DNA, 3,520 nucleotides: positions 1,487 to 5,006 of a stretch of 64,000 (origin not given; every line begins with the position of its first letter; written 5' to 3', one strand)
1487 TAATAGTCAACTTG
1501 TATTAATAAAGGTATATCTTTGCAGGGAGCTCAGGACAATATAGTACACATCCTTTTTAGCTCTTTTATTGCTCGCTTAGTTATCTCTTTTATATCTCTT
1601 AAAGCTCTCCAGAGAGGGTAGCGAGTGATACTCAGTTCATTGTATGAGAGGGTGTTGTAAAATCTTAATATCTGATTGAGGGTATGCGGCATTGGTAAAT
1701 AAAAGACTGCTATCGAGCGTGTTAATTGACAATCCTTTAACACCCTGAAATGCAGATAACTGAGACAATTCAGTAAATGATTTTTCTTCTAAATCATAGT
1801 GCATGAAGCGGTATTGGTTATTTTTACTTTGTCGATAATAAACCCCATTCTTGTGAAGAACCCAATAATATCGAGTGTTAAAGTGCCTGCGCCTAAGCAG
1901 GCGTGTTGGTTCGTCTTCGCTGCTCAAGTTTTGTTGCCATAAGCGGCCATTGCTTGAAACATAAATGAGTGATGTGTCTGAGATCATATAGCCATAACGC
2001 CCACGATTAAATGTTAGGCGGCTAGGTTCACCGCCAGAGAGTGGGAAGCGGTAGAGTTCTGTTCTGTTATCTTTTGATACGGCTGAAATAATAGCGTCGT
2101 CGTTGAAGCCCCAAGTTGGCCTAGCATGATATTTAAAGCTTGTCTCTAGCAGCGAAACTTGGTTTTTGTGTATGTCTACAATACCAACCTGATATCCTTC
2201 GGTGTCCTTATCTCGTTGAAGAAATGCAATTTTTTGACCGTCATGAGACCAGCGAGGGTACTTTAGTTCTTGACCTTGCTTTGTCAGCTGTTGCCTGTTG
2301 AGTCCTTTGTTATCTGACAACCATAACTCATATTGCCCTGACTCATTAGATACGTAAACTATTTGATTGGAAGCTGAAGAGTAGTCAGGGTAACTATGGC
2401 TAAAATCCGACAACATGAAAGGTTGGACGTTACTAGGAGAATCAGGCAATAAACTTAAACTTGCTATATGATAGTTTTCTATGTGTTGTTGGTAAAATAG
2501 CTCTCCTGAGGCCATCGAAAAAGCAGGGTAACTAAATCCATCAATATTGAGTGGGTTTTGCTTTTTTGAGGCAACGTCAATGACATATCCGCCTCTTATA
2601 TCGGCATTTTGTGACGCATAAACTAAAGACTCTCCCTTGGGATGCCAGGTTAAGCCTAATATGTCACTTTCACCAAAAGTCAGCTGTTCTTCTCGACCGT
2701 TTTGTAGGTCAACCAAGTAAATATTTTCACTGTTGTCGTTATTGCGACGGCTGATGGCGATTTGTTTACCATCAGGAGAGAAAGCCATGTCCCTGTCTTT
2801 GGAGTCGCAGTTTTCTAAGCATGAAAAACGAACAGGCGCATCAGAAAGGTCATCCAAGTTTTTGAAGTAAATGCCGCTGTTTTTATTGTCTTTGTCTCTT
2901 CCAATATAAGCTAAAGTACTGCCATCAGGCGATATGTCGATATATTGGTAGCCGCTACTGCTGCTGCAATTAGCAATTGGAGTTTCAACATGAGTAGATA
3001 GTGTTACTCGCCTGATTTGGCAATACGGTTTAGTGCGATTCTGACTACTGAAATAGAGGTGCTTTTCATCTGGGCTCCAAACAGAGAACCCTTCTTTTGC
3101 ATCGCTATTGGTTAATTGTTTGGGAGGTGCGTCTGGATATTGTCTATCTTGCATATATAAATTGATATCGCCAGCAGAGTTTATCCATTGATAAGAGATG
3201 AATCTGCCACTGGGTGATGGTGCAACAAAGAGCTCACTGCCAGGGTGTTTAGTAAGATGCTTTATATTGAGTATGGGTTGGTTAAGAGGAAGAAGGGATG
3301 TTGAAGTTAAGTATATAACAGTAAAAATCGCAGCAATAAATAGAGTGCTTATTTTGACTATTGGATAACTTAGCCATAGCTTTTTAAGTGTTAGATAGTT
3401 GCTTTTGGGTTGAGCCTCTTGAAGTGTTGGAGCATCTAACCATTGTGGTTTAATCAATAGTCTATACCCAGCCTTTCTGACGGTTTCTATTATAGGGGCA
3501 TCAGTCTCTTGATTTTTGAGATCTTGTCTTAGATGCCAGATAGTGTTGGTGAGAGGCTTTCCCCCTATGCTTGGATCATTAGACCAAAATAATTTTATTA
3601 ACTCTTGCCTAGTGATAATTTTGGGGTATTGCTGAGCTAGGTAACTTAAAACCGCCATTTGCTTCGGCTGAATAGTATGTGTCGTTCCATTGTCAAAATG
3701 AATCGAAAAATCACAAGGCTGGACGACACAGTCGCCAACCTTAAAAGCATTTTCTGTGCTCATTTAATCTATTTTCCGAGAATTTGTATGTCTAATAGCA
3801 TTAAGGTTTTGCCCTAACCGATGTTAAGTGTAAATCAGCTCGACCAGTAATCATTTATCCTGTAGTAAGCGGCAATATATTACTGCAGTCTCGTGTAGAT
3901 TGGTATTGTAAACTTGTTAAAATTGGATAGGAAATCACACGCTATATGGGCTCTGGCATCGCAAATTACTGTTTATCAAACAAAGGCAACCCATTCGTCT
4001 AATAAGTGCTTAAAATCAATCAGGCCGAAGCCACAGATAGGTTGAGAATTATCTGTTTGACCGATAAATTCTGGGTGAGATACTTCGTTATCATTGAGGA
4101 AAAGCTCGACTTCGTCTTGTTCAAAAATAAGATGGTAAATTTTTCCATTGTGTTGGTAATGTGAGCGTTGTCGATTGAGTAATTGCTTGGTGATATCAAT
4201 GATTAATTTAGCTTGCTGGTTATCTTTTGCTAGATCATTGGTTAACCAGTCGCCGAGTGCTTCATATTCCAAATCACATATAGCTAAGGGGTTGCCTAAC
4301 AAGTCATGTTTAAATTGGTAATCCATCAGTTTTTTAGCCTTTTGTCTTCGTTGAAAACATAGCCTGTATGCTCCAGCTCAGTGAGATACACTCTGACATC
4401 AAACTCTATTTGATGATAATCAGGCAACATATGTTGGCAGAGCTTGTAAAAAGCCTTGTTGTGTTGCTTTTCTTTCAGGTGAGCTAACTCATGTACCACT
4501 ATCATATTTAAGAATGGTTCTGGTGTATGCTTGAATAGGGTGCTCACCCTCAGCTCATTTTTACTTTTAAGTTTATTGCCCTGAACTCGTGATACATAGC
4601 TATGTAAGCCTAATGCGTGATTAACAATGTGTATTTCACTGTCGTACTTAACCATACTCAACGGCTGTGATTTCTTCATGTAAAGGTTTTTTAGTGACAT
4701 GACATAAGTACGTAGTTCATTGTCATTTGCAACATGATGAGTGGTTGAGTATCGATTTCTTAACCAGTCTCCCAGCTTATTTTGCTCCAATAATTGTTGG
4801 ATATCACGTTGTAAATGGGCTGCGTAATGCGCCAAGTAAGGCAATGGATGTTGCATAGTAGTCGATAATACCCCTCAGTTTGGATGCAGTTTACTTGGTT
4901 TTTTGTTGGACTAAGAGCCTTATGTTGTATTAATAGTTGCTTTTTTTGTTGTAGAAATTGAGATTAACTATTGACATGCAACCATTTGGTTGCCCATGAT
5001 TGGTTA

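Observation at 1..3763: CadC-like wHTH-TM-beta-propeller regulator directly upstream of a secreted M43/MAM protease, with helically phased repeats in the spacer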

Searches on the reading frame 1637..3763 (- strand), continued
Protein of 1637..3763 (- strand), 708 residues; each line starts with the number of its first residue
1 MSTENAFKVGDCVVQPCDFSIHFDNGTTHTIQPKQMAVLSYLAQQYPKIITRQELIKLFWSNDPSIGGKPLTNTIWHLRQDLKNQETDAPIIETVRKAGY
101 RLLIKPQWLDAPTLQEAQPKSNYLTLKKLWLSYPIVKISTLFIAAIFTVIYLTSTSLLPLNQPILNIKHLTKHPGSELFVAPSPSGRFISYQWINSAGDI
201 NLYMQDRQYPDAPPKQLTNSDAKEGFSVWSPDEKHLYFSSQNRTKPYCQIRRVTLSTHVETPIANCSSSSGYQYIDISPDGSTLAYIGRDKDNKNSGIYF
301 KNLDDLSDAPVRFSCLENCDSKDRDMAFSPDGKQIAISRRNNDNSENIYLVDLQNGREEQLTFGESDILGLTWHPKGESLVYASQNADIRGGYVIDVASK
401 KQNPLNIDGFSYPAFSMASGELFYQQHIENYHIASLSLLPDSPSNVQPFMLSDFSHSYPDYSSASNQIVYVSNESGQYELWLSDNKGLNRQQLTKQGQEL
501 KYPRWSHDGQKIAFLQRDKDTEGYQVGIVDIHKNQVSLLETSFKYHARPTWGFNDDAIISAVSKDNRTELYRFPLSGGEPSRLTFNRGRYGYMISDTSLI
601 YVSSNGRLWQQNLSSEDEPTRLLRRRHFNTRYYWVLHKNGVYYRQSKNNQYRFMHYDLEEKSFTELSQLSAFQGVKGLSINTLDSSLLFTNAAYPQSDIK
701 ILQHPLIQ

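Call 91: search_protein_families(library=ncbifam, proteins=[L064:3148-4224:-, L064:4300-7326:-, L064:1375-3000:-], max_evalue=0.00001)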
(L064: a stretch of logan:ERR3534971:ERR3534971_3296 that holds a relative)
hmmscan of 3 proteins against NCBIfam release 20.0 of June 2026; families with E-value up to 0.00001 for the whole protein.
L064:3148-4224:- (358 aa): 1 family
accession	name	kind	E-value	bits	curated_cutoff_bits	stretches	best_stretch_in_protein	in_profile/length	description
NF001204.0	PRK00166.1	equivalog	4.6e-10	39.2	176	1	96-235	5-127/276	symmetrical bis(5'-nucleosyl)-tetraphosphatase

L064:4300-7326:- (1008 aa): 20 families
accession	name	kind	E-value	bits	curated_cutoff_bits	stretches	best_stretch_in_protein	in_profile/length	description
TIGR01785.1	TonB-hemin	subfamily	1.2e-21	76.8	316.85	2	46-182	2-130/677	TonB-dependent heme/hemoglobin receptor family protein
NF007926.1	PRK10641.1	equivalog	3.1e-20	72.3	836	1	32-194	14-167/617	TonB-dependent vitamin B12 receptor BtuB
TIGR01779.1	TonB-B12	equivalog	4.7e-19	68.4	599.7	1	33-188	16-161/614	TonB-dependent vitamin B12 receptor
TIGR01786.1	TonB-hemlactrns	subfamily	3.2e-18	65.4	323.75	2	627-1008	436-719/719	TonB-dependent hemoglobin/transferrin/lactoferrin family receptor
NF053590.1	TonB_dep_TOL0244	equivalog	9e-17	60.9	645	1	48-230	13-185/604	TOL_0244 family TonB-dependent receptor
TIGR01783.1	TonB-siderophor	subfamily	2.2e-16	59.6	223.5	1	68-223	8-140/649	TonB-dependent siderophore receptor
NF010048.1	PRK13524.1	subfamily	3e-13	49.1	493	1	23-186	18-181/744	FepA family TonB-dependent siderophore receptor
NF010010.0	PRK13483.1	equivalog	1.9e-12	46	927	1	31-186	19-168/660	ligand-gated channel protein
NF007478.2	PRK10064.1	equivalog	2.7e-12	45.7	745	1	112-182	87-159/663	catecholate siderophore receptor CirA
NF052649.1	TonRcptRhtA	equivalog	4.3e-12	45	1100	1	24-231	20-211/744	TonB-dependent siderophore receptor RhtA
NF010051.0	PRK13528.1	subfamily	1.4e-11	43.3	583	1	70-185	57-176/727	FepA family TonB-dependent siderophore receptor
NF010011.0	PRK13484.1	equivalog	4.4e-11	41.8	1197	1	37-182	22-160/682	IreA family TonB-dependent siderophore receptor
NF010012.0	PRK13486.1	equivalog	4.6e-10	38.5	924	1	99-184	71-161/696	TonB-dependent receptor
NF010038.0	PRK13513.1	equivalog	2.3e-09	36.4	942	1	111-189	90-173/659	ligand-gated channel protein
NF049945.1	TonB_dep_FCYXU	equivalog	2.4e-09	36.4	825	1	112-184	96-170/697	TonB-dependent receptor, FCYXU motif-type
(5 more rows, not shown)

L064:1375-3000:- (541 aa): 1 family
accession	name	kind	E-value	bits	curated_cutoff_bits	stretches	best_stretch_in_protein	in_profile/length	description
NF058653.1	LipP1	equivalog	2.8e-12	46.1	350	1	119-230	60-155/300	LipP1 family hormone-sensitive lipase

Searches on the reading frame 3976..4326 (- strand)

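Call 3: search_protein_families(library=pfam, proteins=[window:3976-4326:-], max_evalue=0.01)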
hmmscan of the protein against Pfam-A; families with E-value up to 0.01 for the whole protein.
window:3976-4326:- (116 aa): 1 family
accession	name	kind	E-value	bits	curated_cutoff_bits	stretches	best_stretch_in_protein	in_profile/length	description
PF06062.16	UPF0231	-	4.8e-22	79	25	1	1-116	1-121/121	Uncharacterised protein family (UPF0231)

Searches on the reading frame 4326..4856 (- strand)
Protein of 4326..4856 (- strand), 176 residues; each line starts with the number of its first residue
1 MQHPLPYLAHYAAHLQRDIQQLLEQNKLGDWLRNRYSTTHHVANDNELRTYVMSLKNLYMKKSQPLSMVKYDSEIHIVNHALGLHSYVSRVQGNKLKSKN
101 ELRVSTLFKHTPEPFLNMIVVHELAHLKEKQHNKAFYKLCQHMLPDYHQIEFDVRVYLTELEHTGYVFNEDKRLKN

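Call 3: search_protein_families(library=pfam, proteins=[window:4326-4856:-], max_evalue=0.01)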
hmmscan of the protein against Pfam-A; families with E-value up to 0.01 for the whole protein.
window:4326-4856:- (176 aa): 3 families
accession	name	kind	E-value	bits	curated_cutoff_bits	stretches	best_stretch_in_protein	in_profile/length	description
PF01863.23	YgjP-like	-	8.9e-13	49.2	26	1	97-150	147-200/207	YgjP-like, metallopeptidase domain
PF08325.16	WLM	-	0.0001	22.9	26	1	116-172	83-137/190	WLM domain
PF10263.15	SprT-like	-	0.008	16.5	25.6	0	89-142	40-94/108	SprT-like family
